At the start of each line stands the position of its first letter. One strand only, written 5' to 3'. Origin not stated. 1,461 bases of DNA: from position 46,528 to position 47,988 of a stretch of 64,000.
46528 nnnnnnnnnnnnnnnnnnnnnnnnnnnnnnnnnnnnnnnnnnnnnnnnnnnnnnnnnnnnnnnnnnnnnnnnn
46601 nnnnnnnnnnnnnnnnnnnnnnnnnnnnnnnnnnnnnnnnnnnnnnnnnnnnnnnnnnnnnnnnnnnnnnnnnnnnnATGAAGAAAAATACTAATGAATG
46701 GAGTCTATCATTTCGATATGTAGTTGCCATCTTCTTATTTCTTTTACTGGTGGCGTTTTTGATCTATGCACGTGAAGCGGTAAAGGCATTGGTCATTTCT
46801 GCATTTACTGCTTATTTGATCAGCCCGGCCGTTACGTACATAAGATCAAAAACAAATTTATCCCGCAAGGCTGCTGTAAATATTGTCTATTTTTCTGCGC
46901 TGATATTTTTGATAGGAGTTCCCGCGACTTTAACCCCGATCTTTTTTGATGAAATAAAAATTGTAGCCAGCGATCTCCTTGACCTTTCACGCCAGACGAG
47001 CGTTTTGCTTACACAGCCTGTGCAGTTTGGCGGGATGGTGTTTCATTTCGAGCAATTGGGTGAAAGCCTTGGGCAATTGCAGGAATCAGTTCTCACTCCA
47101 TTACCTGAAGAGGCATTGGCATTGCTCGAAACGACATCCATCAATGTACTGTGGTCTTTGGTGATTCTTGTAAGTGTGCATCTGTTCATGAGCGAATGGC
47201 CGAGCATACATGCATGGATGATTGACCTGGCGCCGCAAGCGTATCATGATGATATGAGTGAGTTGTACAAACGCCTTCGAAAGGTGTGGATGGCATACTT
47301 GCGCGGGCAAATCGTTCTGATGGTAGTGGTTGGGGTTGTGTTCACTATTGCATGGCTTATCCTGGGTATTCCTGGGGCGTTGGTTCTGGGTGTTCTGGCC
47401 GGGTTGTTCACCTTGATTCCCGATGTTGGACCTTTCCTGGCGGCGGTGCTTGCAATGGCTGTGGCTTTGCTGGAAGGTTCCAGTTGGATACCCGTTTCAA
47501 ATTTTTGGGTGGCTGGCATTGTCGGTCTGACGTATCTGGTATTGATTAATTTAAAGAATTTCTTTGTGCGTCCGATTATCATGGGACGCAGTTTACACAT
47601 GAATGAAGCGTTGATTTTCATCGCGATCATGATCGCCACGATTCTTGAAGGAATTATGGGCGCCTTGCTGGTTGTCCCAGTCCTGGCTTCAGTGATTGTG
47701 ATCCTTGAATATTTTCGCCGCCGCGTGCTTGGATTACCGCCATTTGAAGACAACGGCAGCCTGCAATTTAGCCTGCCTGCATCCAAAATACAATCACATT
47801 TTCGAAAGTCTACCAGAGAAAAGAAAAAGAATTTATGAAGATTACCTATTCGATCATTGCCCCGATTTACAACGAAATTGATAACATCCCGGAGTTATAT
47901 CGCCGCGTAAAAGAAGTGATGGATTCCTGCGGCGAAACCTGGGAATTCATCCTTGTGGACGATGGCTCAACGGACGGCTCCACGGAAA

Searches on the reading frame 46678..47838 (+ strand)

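Call 18: search_protein_families(library=pfam, proteins=[window:46678-47838:+], max_evalue=0.00001)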
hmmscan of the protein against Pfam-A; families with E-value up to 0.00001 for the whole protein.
window:46678-47838:+ (386 aa): 1 family
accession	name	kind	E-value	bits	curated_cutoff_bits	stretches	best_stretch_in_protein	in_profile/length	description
PF01594.21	AI-2E_transport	-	1.4e-38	133.4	34.3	1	18-346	5-326/327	AI-2E family transporter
